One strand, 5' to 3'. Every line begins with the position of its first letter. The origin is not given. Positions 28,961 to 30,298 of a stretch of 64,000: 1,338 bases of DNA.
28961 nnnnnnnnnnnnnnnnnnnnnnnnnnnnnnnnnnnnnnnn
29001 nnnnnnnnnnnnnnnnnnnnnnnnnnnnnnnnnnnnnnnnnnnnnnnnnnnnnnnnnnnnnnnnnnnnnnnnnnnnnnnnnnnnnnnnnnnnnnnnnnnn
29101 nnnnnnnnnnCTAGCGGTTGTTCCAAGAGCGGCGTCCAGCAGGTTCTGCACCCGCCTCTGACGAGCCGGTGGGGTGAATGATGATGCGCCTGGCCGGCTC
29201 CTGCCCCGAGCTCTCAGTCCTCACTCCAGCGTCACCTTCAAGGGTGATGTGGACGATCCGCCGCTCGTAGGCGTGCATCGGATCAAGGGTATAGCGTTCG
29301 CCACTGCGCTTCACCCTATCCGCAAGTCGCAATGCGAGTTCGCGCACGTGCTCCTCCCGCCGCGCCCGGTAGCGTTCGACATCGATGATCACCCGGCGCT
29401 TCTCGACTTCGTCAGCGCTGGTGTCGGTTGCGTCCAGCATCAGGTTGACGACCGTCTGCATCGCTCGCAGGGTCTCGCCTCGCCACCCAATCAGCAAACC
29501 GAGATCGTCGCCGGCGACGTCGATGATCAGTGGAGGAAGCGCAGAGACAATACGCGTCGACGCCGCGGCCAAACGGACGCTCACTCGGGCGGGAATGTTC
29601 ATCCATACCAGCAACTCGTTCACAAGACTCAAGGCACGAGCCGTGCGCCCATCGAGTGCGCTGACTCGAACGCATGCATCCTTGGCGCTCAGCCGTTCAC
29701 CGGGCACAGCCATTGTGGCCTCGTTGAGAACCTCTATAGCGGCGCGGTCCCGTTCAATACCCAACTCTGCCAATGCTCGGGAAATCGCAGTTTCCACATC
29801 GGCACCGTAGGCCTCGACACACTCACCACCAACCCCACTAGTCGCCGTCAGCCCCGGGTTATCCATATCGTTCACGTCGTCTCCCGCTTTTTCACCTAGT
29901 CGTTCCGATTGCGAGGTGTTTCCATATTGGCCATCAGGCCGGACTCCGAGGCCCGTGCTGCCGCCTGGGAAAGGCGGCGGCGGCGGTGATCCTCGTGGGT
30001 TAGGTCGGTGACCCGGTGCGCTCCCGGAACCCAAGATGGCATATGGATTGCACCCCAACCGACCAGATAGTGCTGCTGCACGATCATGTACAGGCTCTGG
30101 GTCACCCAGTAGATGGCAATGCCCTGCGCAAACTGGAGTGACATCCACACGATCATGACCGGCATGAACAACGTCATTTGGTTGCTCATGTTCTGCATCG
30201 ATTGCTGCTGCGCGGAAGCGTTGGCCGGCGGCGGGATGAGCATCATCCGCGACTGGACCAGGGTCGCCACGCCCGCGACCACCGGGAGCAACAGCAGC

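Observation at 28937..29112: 176-bp element bounded by perfect 22-bp terminal inverted repeats between jag and the M16 peptidase gene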

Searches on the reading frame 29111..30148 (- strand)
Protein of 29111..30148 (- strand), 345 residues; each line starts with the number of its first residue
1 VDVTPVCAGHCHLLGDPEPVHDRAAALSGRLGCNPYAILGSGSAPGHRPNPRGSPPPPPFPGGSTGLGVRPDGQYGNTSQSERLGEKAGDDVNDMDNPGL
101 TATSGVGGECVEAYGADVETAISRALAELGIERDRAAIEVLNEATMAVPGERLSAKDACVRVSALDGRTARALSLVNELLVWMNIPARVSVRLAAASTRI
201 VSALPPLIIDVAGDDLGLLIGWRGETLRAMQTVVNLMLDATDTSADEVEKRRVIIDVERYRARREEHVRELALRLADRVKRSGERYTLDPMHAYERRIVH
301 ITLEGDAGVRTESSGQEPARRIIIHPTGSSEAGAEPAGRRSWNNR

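Call 10: search_protein_families(library=pfam, proteins=[window:29111-30148:-])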
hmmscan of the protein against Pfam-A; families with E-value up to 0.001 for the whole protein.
window:29111-30148:- (345 aa): 3 families
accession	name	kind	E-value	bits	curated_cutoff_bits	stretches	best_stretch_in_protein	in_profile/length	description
PF01424.28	R3H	-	2.7e-18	66.2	26.8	1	267-326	2-60/60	R3H domain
PF13083.13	KH_KhpA-B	-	1.4e-09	38.2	32.1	1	207-244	31-68/73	KhpA/KhpB, KH domain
PF14804.11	Jag_N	-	5.2e-06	27.2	25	1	114-144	2-32/50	Jag N-terminus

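Call 14: find_homologous_proteins(query=window:29111-30148:-)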
Query window:29111-30148:- (345 aa): 626 proteins with E <= 0.001 among 8000 candidates; the best 120 are listed.
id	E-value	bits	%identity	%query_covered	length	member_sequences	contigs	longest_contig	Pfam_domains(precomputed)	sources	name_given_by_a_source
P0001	3.0e-155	535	100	74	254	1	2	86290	PF01424.29,PF14804.12,PF13083.14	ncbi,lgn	-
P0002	1.2e-83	299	64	69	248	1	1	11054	PF01424.29,PF14804.12,PF13083.14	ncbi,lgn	-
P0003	2.1e-79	285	62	68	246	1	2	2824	PF01424.29,PF14804.12,PF13083.14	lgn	-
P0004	2.7e-79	285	62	68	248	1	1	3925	PF01424.29,PF14804.12,PF13083.14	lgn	-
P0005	2.1e-78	282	61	68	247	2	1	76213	PF01424.29,PF14804.12,PF13083.14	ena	-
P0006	3.6e-78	281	61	67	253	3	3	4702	PF01424.29,PF14804.12,PF13083.14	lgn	-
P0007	4.9e-78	281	59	71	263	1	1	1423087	PF01424.29,PF14804.12,PF13083.14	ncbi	-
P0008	7.8e-78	280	61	69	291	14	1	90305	PF01424.29,PF14804.12,PF13083.14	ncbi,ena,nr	ncbi:MAG TPA: RNA-binding cell elongation regulator Jag/EloR [Candidatus Dormibacteraeota bacterium]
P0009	8.3e-78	280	61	66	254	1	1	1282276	PF01424.29,PF14804.12,PF13083.14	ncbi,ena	-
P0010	8.6e-78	280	61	68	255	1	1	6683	PF01424.29,PF14804.12,PF13083.14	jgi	jgi:spoIIIJ-associated protein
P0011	1.4e-77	279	57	71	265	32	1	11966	PF01424.29,PF14804.12,PF13083.14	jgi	jgi:spoIIIJ-associated protein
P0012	2.3e-77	279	60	71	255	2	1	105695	PF01424.29,PF14804.12,PF13083.14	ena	-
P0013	3.0e-77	278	60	70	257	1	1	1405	PF01424.29,PF14804.12,PF13083.14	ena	-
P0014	3.6e-77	278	60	69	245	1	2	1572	PF01424.29,PF13083.14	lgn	-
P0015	5.2e-77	277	63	64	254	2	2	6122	PF01424.29,PF14804.12,PF13083.14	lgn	-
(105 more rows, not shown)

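Call 17: find_encoding_contigs(protein=P0001, flank=10000, max_places=10)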
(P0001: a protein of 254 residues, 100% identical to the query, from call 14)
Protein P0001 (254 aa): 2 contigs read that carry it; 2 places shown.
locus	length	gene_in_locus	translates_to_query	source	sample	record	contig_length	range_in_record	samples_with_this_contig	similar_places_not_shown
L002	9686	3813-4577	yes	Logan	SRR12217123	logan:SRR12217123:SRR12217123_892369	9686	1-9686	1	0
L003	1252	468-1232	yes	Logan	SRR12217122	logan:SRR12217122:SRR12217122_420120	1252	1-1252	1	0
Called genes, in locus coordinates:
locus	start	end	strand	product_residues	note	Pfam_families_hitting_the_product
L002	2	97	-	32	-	?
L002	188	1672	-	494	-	PF11638:DnaA_N, PF00308:Bac_DnaA, PF01695:IstB_IS21, PF00004:AAA (weak), PF08299:Bac_DnaA_C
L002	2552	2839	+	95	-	PF01809:YidD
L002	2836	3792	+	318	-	PF02096:60KD_IMP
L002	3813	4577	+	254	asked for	PF14804:Jag_N (weak), PF13083:KH_KhpA-B, PF01424:R3H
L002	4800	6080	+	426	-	PF00675:Peptidase_M16, PF05193:Peptidase_M16_C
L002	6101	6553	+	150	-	PF00334:NDK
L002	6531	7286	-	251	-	PF10502:Peptidase_S26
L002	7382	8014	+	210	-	PF00081:Sod_Fe_N (weak), PF02777:Sod_Fe_C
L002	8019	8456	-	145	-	PF01850:PIN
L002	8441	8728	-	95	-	-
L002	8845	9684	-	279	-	?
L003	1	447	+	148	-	?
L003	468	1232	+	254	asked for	PF14804:Jag_N (weak), PF13083:KH_KhpA-B, PF01424:R3H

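Call 18: find_encoding_contigs(protein=P0002, flank=6000, max_places=6)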
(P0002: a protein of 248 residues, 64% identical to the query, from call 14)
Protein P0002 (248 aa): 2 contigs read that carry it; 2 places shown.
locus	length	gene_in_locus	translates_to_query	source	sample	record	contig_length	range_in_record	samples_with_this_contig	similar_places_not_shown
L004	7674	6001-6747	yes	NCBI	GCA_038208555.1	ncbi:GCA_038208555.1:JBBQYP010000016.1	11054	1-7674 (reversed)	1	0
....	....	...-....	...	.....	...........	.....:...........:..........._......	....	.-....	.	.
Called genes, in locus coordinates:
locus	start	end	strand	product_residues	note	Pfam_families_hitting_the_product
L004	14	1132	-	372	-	PF00712:DNA_pol3_beta, PF02767:DNA_pol3_beta_2, PF02768:DNA_pol3_beta_3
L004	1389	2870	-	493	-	PF11638:DnaA_N, PF00308:Bac_DnaA, PF00004:AAA (weak), PF01695:IstB_IS21, PF08299:Bac_DnaA_C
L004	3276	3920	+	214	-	-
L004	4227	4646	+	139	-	PF00825:Ribonuclease_P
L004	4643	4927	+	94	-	PF01809:YidD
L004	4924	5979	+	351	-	PF02096:60KD_IMP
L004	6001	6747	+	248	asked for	PF14804:Jag_N (weak), PF13083:KH_KhpA-B, PF01424:R3H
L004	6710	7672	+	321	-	?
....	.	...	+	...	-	?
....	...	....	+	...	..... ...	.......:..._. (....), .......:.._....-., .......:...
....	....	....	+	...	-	?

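Call 32: find_related_loci(query=A1, collection=genome_contigs, flank=10000)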
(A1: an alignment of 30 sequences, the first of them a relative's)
Query A1 (254 aa) in genome_contigs; peptide patterns used: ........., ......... (x = any residue, [..] = any of these).
149 stretches matched a pattern; 120 encode a relative of the query (tblastn E <= 1e-3); the best 80 are kept; 80 distinct loci.
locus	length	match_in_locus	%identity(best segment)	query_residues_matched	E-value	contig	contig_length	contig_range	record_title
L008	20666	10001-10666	62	18-244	2e-84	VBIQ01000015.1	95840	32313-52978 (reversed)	MAG: Chloroflexi bacterium isolate CF_134 14_0927_12_20cm_scaffold_38, whole genome shotgun sequence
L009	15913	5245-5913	62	18-246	2e-84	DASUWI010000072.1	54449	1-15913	MAG TPA_asm: Candidatus Dormiibacterota bacterium isolate SMAG_U1839 k141_729584, whole genome shotgun sequence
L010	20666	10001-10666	63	18-244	4e-84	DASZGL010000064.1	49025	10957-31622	MAG TPA_asm: Candidatus Dormiibacterota bacterium isolate SMAG_U6547 k141_230413, whole genome shotgun sequence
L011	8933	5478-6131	63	20-242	5e-83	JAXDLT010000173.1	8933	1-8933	MAG: Chloroflexota bacterium isolate BP_624 scaffold_5324521, whole genome shotgun sequence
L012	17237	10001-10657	63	19-242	2e-82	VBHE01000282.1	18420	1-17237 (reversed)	MAG: Chloroflexi bacterium isolate CF_96 14_1009_12_20cm_scaffold_3133, whole genome shotgun sequence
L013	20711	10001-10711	58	1-242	5e-82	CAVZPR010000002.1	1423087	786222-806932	MAG: Candidatus Dormibacteraeota bacterium isolate MFD09603.bin.2.40 genome assembly, contig: contig_18431, whole genome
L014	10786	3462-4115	62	20-242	2e-81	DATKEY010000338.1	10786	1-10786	MAG TPA_asm: Candidatus Dormiibacterota bacterium isolate SMAG_U14511 k141_844783, whole genome shotgun sequence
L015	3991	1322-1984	62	18-244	1e-81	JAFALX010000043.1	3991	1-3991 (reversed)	MAG: Candidatus Dormiibacterota bacterium isolate CP_BE_RX_48 BE_RX_k147_371888, whole genome shotgun sequence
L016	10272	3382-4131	57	1-251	8e-81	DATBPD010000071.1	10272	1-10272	MAG TPA_asm: Candidatus Dormiibacterota bacterium isolate SMAG_U4068 k141_2117636, whole genome shotgun sequence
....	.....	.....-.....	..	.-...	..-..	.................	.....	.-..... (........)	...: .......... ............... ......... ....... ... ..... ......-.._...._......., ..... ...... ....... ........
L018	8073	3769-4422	63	20-242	1e-80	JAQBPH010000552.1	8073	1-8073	MAG: Chloroflexota bacterium isolate RYN_342 scaffold_84862, whole genome shotgun sequence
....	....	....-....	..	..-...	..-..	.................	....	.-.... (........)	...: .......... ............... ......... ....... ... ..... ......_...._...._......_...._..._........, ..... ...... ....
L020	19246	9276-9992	57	1-242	5e-80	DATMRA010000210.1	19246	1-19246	MAG TPA_asm: Candidatus Acidiferrales bacterium isolate SMAG_U12943 k141_4613012, whole genome shotgun sequence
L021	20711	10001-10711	60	1-242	3e-80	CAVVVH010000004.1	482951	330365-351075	MAG: Candidatus Dormibacteraeota bacterium isolate MFD04580.bin.2.77 genome assembly, contig: contig_15891, whole genome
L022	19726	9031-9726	59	18-254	1e-79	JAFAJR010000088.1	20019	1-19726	MAG: Candidatus Dormiibacterota bacterium isolate CP_BE_BS_R3_5 BE_BS_R3_k147_930739, whole genome shotgun sequence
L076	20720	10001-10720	56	13-254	1e-73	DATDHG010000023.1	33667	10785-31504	MAG TPA_asm: Candidatus Dormiibacterota bacterium isolate SMAG_U272 k141_78832, whole genome shotgun sequence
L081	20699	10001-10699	56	1-240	6e-73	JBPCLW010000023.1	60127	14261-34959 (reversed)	MAG: Candidatus Dormibacteria bacterium isolate TH_ant_mag_88 S1Ck127_6558291_flag_0_multi_29.9902_len_60127, whole geno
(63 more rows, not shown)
